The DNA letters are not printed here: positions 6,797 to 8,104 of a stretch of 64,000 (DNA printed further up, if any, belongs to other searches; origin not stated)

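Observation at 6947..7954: Rnl2-family RNA ligase without a visible polynucleotide kinase/phosphatase partner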

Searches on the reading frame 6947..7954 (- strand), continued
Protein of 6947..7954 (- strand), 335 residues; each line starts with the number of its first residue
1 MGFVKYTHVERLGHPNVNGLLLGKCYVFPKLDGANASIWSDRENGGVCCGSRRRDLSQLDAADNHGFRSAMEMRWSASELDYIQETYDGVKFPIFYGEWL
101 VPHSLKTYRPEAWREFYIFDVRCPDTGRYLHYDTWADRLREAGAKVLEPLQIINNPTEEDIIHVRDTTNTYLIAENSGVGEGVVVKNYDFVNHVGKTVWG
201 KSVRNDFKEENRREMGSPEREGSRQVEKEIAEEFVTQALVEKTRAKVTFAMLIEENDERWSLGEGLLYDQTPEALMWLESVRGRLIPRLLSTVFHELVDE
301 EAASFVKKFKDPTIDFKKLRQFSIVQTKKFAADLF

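Call 17: search_solved_structures(query=A1, max_evalue=10, show_alignments=3)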
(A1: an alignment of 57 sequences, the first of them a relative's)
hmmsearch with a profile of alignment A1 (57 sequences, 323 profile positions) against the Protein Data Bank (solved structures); distinct sequences matched with E-value up to 10: 13.
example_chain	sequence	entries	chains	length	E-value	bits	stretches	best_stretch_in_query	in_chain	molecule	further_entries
1s68_A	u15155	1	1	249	0.00021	24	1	19-130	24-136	RNA Ligase 2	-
2hvq_A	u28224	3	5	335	0.00033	23.4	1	19-130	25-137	Hypothetical 37.6 kDa protein in Gp24-hoc intergenic region | T4 RNA ligase 2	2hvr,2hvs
5cot_A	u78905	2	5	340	0.00056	22.6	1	25-135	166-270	Naegleria gruberi RNA ligase | RNA ligase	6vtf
6vt5_A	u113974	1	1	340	0.00056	22.6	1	25-135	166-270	RNA Ligase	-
6vt3_A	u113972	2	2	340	0.00056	22.6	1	25-135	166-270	RNA Ligase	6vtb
6vt8_A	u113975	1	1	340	0.00064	22.4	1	25-133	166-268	RNA Ligase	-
6vt4_A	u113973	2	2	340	0.00072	22.3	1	27-135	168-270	RNA Ligase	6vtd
6vt9_A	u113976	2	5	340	0.0018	21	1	25-135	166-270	RNA ligase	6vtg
6vt0_A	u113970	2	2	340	0.0072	19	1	27-135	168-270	RNA Ligase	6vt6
5cou_A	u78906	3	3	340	0.0077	18.9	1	27-135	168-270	Naegleria gruberi RNA ligase | RNA ligase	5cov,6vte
6vt1_A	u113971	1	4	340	0.012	18.2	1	25-135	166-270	RNA Ligase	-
1csm_A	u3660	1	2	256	1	11.9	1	206-286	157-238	CHORISMATE MUTASE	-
9tqb_G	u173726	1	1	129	3.8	10.1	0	202-267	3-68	Biogenesis of lysosome-related organelles complex 1 subunit 1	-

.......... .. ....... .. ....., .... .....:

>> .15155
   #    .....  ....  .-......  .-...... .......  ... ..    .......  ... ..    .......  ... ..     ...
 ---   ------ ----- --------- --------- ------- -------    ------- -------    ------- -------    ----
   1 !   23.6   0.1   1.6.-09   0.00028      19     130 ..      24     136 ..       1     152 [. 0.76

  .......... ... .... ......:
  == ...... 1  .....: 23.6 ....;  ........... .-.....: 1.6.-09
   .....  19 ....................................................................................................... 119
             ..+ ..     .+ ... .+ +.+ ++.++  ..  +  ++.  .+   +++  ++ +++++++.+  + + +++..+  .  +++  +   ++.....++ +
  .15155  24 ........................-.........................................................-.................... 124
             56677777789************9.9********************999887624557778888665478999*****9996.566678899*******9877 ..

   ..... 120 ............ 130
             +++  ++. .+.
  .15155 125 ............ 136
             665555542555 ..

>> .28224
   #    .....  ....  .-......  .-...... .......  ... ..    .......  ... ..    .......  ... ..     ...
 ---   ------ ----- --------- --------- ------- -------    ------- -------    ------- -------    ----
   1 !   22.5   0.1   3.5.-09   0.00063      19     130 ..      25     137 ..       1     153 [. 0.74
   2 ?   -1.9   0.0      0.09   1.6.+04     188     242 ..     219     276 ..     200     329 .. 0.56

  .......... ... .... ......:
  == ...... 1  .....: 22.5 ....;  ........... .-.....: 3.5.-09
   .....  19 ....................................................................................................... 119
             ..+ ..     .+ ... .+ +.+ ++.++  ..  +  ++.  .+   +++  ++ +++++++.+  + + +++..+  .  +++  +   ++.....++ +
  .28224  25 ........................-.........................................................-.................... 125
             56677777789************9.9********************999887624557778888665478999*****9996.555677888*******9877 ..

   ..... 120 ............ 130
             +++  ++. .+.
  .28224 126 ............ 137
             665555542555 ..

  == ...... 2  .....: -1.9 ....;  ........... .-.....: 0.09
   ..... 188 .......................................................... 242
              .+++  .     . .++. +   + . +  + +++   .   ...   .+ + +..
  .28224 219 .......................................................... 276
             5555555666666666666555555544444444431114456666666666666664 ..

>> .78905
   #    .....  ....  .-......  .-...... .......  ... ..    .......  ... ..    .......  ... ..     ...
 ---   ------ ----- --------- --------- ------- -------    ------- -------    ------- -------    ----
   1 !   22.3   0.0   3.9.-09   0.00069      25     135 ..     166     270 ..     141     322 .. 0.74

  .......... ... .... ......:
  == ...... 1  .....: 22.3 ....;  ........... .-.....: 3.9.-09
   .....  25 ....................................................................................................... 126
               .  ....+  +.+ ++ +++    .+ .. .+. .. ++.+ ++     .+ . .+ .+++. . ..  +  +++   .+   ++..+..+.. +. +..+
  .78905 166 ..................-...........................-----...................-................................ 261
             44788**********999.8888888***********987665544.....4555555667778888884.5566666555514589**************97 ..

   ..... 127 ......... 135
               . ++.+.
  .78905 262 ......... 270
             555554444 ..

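Call 19: find_related_loci(query=A1, collection=viral_contigs, flank=10000)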
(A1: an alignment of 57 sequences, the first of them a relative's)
Query A1 (335 aa) in viral_contigs; peptide patterns used: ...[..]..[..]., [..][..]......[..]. (x = any residue, [..] = any of these).
485 stretches matched a pattern; 318 encode a relative of the query (tblastn E <= 1e-3); the best 80 are kept; 80 distinct loci.
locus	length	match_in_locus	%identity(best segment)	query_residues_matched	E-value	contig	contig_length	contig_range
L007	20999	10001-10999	65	1-335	9e-149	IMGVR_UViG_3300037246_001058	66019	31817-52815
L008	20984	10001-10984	68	1-335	2e-155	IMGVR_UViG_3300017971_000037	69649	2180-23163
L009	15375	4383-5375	50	1-335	4e-92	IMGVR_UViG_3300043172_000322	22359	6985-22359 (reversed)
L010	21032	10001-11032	50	1-335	5e-92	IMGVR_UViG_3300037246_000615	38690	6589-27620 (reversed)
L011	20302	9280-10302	47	1-335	3e-91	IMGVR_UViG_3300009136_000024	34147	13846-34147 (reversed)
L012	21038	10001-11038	46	1-335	5e-90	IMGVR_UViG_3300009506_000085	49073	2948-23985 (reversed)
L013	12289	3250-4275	49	1-335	1e-88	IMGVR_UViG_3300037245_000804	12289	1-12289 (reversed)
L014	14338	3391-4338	46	5-335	1e-88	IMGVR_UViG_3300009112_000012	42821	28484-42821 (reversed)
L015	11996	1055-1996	48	3-335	7e-86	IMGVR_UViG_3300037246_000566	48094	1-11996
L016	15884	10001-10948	46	3-335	1e-84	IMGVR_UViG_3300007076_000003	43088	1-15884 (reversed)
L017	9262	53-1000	46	3-335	9e-85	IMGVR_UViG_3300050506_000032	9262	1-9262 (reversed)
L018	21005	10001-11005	44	1-335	5e-80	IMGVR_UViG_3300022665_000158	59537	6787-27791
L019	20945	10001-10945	44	1-335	1e-79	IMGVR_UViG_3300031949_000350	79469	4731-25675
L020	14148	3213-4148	45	3-335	3e-79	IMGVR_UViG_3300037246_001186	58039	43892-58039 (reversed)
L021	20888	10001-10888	43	1-335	1e-77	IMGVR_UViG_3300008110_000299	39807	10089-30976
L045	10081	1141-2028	42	1-335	2e-73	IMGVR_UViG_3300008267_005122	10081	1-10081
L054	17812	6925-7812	41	1-335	8e-73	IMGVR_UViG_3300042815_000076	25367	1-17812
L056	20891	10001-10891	42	1-335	6e-73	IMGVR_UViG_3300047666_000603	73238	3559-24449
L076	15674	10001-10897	40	3-335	1e-71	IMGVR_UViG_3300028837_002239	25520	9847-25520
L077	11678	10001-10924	40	1-335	2e-71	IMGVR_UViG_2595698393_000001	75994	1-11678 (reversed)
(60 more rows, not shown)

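Call 29: predict_structure(alignment_id=A1)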
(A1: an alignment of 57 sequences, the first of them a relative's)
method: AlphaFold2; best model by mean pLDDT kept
length: 335 residues; sequences in the alignment: 57
mean_pLDDT: 91.4   pTM: 0.65
mean pLDDT of the five models: 91.4, 91.3, 89.9, 89.7, 89.5
residues with pLDDT >= 90: 262; 70-90: 45; 50-70: 28; < 50: 0
segments of 3 or more residues with pLDDT < 50: none
pLDDT, mean of each block of 10 residues (from residue 1): 91 97 97 96 95 94 96 98 97 97 86 97 95 98 97 95 92 87 96 96 71 60 87 98 94 78 63 86 96 98 97 96 96 92
secondary structure, 60 per line:
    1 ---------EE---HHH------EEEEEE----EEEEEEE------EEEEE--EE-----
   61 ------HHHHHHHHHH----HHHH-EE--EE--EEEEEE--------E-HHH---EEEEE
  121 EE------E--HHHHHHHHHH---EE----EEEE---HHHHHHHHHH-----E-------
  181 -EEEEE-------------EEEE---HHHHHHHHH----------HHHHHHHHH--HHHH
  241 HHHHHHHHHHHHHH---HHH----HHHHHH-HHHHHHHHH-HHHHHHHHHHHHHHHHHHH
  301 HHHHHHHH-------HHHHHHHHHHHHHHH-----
elements in order: E24-29 E34-40 E47-51 H67-76 H81-84 E94-99 E116-122 H132-141 E151-154 H158-167 E182-186 E200-203 H207-215 H226-234 H237-254 H265-270 H272-280 H282-308 H316-330

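Call 33: fold_search(model_id=the predicted structure, library=pdb)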
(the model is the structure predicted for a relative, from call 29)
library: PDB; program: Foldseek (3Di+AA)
matches with E <= 10: 351; with E <= 0.001: 62
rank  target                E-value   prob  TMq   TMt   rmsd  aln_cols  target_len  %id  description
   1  2hvr_A                4.9e-10  1.00  0.46  0.48  11.2       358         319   18  Structure of T4 RNA Ligase 2 with Nicked 5'-Adenylated nucleic acid duplex containing a 3'-deoxyribonucleotide at the  (released 2006-10-17)
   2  2hvr_B                1.2e-09  1.00  0.42  0.44  12.2       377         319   16  Structure of T4 RNA Ligase 2 with Nicked 5'-Adenylated nucleic acid duplex containing a 3'-deoxyribonucleotide at the  (released 2006-10-17)
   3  2hvq                  4.5e-09  1.00  0.45  0.48  21.7       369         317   15  Structure of Adenylated full-length T4 RNA Ligase 2 (released 2006-10-17)
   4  6vt5                  2.3e-08  1.00  0.44  0.44   4.6       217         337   20  Naegleria gruberi RNA ligase R4a K121A mutant apo (released 2020-04-08)
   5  5cot                  3.9e-08  1.00  0.46  0.46   4.0       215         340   20  Structure and mechanism of a eukaryal nick-sealing RNA ligase (released 2015-10-28)
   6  1xdn                  5.6e-08  1.00  0.45  0.56   6.0       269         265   13  High resolution crystal structure of an editosome enzyme from trypanosoma brucei: RNA editing ligase 1 (released 2004-12-07)
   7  6vt4                  5.9e-08  1.00  0.45  0.45   4.3       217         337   20  Naegleria gruberi RNA ligase R149A mutant apo (released 2020-04-08)
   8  1s68                  6.3e-08  1.00  0.42  0.57   7.6       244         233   19  Structure and Mechanism of RNA Ligase (released 2004-02-24)
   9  6vtd                  1.0e-07  1.00  0.43  0.43   4.8       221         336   20  Naegleria gruberi RNA ligase R149A mutant with ATP and Mn (released 2020-04-08)
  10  6vte                  1.2e-07  1.00  0.46  0.45   4.1       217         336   19  Naegleria gruberi RNA Ligase K170M mutant with AMP and Mn (released 2020-04-08)
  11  6vt8                  1.7e-07  1.00  0.45  0.45   4.1       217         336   20  Naegleria gruberi RNA ligase E312A mutant with AMP and Mn (released 2020-04-08)
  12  6vtf_A                1.7e-07  1.00  0.43  0.43   4.6       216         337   21  Naegleria gruberi RNA ligase with PPi (released 2020-04-08)
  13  5cou                  2.1e-07  1.00  0.42  0.42   4.6       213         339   20  Structure and mechanism of a eukaryal nick-sealing RNA ligase K170M+ATP (released 2015-10-28)
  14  6vt0                  2.7e-07  1.00  0.46  0.46   4.1       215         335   19  Naegleria gruberi RNA ligase K170A mutant apo (released 2020-04-08)
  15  6vt9                  2.7e-07  1.00  0.45  0.45   4.4       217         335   19  Naegleria gruberi RNA ligase E227A mutant with ATP and Mn (released 2020-04-08)
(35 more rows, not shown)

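Call 37: search_protein_families(library=pfam, proteins=[L012:8548-9591:+, L011:7744-8979:+, L013:592-1326:+, L045:6578-7066:+, L054:1773-2312:+, L054:5767-6222:+, L015:298-930:+, L056:10885-11787:+, L076:9514-9987:+, L054:4341-4784:+], max_evalue=0.001)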
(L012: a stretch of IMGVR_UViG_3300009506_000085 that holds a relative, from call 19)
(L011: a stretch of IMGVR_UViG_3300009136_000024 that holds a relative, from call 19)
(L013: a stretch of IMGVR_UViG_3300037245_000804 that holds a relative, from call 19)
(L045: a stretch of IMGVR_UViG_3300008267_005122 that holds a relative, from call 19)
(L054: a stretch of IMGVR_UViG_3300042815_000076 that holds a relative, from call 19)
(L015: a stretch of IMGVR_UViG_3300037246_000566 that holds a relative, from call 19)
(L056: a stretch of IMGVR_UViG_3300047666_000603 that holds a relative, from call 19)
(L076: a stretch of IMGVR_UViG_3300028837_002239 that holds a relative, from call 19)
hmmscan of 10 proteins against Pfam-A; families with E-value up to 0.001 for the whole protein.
L012:8548-9591:+ (347 aa): 2 families
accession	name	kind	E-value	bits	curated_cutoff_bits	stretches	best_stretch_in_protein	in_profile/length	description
PF14743.12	DNA_ligase_OB_2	-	1.5e-12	47.8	28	1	277-342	7-66/66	DNA ligase OB-like domain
PF01068.26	DNA_ligase_A_M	-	2.5e-06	27.8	26.2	1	61-235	1-204/204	ATP dependent DNA ligase domain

L011:7744-8979:+ (411 aa): 1 family
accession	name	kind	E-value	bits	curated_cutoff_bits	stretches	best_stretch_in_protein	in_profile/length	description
PF01139.22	RtcB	-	1.5e-118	397.2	27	1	29-411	1-426/426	tRNA-splicing ligase RtcB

L013:592-1326:+ (244 aa): 1 family
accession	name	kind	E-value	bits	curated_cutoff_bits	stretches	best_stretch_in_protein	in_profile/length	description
PF17338.8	GP88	-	7.2e-33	114.8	24.4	1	10-243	6-229/230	Gene product 88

L045:6578-7066:+ (162 aa): 0 families

L054:1773-2312:+ (179 aa): 0 families

L054:5767-6222:+ (151 aa): 1 family
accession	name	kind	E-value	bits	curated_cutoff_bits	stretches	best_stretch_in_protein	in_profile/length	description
PF18909.5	dGTP_diPhyd_N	-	8.6e-33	112.7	27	1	51-140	3-91/99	dATP/dGTP diphosphohydrolase, N-terminal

L015:298-930:+ (210 aa): 1 family
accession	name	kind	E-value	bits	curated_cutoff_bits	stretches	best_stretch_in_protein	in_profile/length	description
PF01522.26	Polysacc_deac_1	-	0.00036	20.9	23.1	1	57-129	50-121/124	Polysaccharide deacetylase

L056:10885-11787:+ (301 aa): 5 families
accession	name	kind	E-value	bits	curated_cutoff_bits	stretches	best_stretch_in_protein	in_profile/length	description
PF25109.1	HAD_PNKP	-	1.6e-40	138.9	27.6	1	169-301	2-143/143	Polynucleotide kinase PNKP phosphatase domain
PF13671.12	AAA_33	-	3.1e-14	53.9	27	1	10-144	5-141/143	AAA domain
PF03767.20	Acid_phosphat_B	-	1.3e-05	25.3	27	1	158-278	69-204/230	HAD superfamily, subfamily IIIB (Acid phosphatase)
PF06414.18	Zeta_toxin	-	0.00051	20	22.3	1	12-124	24-141/199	Zeta toxin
PF24694.1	LNS2_PITM1-3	-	0.00068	20.1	27.7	0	172-279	2-104/124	PITM 1-3, LNS2 domain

L076:9514-9987:+ (158 aa): 1 family
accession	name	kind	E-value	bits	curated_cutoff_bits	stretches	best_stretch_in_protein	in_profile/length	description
PF25109.1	HAD_PNKP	-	6.8e-22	78.6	27.6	1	46-158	24-143/143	Polynucleotide kinase PNKP phosphatase domain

L054:4341-4784:+ (147 aa): 0 families
